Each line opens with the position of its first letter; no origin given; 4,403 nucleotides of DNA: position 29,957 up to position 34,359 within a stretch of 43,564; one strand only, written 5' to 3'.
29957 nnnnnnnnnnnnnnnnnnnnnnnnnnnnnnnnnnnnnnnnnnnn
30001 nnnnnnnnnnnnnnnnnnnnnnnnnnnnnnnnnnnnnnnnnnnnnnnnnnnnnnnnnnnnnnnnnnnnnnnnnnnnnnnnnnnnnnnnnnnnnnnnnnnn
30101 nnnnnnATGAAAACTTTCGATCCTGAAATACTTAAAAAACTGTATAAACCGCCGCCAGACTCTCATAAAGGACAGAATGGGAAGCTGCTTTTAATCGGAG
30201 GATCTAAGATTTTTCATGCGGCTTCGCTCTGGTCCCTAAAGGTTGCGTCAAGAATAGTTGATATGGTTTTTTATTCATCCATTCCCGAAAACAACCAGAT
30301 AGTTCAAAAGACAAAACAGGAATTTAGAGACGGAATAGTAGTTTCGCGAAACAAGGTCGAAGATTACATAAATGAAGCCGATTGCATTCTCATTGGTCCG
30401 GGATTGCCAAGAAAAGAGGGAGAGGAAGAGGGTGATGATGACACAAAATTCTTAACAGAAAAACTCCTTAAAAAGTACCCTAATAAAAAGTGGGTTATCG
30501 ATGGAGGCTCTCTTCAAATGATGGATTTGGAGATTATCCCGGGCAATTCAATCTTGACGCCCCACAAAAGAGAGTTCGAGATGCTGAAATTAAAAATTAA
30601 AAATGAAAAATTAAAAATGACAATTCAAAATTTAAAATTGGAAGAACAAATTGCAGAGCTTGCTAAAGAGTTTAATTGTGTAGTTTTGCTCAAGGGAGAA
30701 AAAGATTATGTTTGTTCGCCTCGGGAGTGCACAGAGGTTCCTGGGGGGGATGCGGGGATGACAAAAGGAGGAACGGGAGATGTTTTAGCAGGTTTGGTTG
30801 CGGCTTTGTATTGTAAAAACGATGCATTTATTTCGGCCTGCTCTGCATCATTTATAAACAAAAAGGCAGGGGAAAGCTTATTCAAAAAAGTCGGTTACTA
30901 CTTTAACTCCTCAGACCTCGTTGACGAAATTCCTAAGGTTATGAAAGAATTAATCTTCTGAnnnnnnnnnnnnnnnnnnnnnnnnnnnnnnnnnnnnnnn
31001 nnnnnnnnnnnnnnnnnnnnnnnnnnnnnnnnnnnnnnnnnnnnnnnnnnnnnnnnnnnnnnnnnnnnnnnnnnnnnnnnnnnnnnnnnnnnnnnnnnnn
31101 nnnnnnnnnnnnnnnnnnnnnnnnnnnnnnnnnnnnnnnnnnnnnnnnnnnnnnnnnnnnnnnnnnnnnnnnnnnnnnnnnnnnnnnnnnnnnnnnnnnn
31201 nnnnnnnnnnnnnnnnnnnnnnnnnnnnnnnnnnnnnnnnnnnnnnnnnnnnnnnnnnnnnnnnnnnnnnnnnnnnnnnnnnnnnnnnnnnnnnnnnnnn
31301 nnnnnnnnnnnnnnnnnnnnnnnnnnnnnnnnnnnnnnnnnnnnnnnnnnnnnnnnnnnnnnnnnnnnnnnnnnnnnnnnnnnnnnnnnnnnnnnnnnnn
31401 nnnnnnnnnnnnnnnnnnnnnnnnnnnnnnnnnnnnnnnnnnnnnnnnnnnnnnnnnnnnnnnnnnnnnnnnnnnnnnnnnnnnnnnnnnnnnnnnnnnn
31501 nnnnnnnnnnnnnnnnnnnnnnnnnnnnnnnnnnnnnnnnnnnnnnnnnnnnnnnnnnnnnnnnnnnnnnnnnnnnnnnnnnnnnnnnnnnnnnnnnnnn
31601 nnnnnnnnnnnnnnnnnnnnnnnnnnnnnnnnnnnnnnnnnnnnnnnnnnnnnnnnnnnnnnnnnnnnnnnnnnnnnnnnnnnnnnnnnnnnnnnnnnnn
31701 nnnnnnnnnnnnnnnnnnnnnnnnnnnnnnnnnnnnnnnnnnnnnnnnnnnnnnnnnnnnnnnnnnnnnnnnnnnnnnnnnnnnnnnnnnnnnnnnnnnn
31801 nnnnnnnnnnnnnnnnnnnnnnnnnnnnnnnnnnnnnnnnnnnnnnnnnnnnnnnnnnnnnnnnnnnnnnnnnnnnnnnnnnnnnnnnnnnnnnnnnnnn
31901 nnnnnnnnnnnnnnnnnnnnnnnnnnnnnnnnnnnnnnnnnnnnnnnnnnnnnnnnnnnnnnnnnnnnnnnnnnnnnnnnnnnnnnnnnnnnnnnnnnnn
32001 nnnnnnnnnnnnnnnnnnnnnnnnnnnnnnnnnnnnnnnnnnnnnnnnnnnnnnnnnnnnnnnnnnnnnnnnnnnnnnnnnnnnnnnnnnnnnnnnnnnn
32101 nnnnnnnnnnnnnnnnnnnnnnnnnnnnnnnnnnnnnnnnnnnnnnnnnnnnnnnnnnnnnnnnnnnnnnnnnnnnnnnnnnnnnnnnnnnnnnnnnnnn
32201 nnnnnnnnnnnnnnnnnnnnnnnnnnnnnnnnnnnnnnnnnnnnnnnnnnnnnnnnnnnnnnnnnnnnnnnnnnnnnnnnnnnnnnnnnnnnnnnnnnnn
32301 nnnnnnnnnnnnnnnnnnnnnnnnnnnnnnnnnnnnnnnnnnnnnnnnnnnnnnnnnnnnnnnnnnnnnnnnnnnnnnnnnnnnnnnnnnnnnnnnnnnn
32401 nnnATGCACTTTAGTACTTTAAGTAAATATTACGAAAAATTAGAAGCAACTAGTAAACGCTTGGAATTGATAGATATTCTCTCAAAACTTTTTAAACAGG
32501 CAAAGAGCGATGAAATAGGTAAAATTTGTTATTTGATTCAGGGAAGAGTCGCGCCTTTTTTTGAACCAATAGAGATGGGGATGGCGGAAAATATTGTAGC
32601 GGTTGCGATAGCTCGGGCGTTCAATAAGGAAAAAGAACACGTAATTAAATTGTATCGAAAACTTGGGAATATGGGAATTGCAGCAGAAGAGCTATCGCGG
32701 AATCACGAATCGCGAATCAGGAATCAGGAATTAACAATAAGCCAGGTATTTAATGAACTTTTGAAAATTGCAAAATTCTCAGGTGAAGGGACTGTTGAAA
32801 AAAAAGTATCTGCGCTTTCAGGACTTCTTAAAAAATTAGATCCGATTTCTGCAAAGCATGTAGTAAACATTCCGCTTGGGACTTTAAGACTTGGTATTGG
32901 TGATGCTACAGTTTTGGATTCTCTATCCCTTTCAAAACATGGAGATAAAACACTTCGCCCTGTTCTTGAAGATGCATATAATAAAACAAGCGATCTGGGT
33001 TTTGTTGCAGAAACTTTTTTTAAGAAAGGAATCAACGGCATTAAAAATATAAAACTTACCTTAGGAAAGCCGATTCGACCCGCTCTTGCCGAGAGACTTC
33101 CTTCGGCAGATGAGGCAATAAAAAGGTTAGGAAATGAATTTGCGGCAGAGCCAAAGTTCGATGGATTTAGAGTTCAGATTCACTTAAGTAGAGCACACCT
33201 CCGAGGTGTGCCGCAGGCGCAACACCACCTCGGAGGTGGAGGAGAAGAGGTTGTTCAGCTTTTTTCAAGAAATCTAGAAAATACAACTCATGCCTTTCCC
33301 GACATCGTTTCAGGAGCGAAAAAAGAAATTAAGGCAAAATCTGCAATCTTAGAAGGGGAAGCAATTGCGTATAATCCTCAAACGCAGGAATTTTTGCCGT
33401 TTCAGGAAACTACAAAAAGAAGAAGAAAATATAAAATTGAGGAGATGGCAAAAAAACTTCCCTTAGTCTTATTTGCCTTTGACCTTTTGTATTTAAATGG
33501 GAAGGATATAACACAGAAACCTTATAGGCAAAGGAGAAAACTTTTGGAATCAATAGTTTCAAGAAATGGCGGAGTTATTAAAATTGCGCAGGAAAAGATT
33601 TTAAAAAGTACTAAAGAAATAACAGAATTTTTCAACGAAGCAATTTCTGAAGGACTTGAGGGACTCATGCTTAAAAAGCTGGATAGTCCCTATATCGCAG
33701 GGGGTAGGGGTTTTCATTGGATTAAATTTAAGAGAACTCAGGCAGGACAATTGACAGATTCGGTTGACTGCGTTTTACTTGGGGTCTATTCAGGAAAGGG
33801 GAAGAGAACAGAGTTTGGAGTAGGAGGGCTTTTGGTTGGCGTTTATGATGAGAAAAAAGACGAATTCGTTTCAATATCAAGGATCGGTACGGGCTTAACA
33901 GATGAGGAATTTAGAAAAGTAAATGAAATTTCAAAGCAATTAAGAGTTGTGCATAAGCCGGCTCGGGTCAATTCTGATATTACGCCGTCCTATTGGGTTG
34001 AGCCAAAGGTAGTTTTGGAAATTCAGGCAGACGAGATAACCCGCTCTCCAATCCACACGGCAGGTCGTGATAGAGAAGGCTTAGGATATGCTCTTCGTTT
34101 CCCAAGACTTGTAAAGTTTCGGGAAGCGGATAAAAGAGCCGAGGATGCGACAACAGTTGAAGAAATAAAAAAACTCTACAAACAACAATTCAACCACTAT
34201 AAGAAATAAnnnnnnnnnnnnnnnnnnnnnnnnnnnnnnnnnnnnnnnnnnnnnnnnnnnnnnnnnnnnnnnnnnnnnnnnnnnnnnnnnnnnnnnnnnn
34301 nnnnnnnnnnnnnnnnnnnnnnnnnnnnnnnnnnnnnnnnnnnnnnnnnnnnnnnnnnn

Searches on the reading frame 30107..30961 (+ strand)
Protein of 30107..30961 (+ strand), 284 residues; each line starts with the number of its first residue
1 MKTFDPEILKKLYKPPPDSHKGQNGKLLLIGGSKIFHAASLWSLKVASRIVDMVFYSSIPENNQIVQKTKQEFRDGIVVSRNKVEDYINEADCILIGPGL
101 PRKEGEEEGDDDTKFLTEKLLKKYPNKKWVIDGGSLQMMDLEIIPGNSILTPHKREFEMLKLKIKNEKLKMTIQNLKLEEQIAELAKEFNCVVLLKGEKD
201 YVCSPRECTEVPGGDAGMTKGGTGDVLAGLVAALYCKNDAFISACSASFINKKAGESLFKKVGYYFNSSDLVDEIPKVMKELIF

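Call 17: search_protein_families(library=pfam, proteins=[window:30107-30961:+])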
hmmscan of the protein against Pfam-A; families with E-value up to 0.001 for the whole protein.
window:30107-30961:+ (284 aa): 3 families
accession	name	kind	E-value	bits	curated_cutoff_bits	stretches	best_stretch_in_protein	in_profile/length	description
PF01256.23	Carb_kinase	-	9.3e-37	127.2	27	1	27-277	1-242/242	NAD(P)H-hydrate dehydratase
PF02110.20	HK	-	4.2e-07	30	27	1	177-280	139-246/247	Hydroxyethylthiazole kinase family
PF08543.17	Phos_pyr_kin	-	0.00037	20.4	27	1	134-246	107-222/246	Phosphomethylpyrimidine kinase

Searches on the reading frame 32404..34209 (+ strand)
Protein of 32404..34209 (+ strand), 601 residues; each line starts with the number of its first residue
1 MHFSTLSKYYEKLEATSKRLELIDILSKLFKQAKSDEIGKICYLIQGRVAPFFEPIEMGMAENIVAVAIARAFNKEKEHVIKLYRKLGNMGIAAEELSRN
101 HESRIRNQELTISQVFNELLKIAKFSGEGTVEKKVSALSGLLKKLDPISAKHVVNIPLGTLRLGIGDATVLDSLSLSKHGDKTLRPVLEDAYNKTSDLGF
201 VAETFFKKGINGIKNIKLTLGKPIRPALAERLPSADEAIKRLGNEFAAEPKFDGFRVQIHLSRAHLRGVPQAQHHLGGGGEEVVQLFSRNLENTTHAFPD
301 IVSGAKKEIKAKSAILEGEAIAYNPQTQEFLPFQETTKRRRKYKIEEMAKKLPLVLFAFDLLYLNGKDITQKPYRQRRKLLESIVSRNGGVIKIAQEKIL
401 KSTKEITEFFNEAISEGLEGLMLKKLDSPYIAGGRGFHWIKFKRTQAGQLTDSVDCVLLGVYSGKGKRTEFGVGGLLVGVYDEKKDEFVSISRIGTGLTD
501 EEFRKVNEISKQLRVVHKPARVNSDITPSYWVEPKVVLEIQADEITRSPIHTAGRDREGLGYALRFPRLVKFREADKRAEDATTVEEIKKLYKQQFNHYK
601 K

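Call 17: search_protein_families(library=pfam, proteins=[window:32404-34209:+])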
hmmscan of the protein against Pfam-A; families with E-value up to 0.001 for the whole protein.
window:32404-34209:+ (601 aa): 3 families
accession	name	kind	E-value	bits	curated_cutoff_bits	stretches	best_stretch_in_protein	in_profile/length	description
PF01068.26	DNA_ligase_A_M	-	1.4e-57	195.1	26.2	1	226-443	1-204/204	ATP dependent DNA ligase domain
PF04675.19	DNA_ligase_A_N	-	4.2e-39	135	24.6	1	3-174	2-173/174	DNA ligase N terminus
PF04679.21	DNA_ligase_A_C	-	3.8e-18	66.1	27.5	1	472-574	4-92/94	ATP dependent DNA ligase C terminal region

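Call 19: search_solved_structures(query=window:32404-34209:+, show_alignments=2)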
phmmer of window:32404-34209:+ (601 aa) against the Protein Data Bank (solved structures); distinct sequences matched with E-value up to 0.001: 37.
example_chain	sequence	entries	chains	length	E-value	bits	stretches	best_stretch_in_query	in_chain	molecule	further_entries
2hiv_A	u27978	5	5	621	6.6e-124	417.9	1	1-595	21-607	Thermostable DNA ligase | DNA ligase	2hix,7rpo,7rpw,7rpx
2cfm_A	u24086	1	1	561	2.7e-94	320.1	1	2-595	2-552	THERMOSTABLE DNA LIGASE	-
9dfa_A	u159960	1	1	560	4.9e-92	312.7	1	1-595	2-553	DNA ligase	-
4eq5_A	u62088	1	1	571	6.1e-92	312.3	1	5-595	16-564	DNA ligase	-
9df9_A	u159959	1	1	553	2.7e-91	310.2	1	1-595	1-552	DNA ligase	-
3rr5_A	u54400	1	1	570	3e-88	300.1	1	3-595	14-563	DNA ligase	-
3gde_A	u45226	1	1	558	2.2e-80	274.2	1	2-597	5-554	DNA ligase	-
9bs3_A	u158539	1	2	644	6.4e-78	266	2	187-595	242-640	DNA ligase 1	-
6p09_A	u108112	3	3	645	6.5e-78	266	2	187-595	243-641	DNA ligase 1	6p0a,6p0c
9yhy_A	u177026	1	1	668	6.5e-78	266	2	187-596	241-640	DNA ligase 1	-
1x9n_A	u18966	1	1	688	7.5e-78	265.8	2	187-596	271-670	DNA ligase I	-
7qo1_A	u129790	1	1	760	1.2e-77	265.2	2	187-596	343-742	DNA ligase 1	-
7qnz_A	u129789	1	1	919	2.7e-77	264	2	187-596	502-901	DNA ligase 1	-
6q1v_A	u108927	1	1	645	3.1e-77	263.8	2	187-595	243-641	DNA ligase 1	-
7l34_A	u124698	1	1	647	4.4e-77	263.3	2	187-596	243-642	DNA ligase 1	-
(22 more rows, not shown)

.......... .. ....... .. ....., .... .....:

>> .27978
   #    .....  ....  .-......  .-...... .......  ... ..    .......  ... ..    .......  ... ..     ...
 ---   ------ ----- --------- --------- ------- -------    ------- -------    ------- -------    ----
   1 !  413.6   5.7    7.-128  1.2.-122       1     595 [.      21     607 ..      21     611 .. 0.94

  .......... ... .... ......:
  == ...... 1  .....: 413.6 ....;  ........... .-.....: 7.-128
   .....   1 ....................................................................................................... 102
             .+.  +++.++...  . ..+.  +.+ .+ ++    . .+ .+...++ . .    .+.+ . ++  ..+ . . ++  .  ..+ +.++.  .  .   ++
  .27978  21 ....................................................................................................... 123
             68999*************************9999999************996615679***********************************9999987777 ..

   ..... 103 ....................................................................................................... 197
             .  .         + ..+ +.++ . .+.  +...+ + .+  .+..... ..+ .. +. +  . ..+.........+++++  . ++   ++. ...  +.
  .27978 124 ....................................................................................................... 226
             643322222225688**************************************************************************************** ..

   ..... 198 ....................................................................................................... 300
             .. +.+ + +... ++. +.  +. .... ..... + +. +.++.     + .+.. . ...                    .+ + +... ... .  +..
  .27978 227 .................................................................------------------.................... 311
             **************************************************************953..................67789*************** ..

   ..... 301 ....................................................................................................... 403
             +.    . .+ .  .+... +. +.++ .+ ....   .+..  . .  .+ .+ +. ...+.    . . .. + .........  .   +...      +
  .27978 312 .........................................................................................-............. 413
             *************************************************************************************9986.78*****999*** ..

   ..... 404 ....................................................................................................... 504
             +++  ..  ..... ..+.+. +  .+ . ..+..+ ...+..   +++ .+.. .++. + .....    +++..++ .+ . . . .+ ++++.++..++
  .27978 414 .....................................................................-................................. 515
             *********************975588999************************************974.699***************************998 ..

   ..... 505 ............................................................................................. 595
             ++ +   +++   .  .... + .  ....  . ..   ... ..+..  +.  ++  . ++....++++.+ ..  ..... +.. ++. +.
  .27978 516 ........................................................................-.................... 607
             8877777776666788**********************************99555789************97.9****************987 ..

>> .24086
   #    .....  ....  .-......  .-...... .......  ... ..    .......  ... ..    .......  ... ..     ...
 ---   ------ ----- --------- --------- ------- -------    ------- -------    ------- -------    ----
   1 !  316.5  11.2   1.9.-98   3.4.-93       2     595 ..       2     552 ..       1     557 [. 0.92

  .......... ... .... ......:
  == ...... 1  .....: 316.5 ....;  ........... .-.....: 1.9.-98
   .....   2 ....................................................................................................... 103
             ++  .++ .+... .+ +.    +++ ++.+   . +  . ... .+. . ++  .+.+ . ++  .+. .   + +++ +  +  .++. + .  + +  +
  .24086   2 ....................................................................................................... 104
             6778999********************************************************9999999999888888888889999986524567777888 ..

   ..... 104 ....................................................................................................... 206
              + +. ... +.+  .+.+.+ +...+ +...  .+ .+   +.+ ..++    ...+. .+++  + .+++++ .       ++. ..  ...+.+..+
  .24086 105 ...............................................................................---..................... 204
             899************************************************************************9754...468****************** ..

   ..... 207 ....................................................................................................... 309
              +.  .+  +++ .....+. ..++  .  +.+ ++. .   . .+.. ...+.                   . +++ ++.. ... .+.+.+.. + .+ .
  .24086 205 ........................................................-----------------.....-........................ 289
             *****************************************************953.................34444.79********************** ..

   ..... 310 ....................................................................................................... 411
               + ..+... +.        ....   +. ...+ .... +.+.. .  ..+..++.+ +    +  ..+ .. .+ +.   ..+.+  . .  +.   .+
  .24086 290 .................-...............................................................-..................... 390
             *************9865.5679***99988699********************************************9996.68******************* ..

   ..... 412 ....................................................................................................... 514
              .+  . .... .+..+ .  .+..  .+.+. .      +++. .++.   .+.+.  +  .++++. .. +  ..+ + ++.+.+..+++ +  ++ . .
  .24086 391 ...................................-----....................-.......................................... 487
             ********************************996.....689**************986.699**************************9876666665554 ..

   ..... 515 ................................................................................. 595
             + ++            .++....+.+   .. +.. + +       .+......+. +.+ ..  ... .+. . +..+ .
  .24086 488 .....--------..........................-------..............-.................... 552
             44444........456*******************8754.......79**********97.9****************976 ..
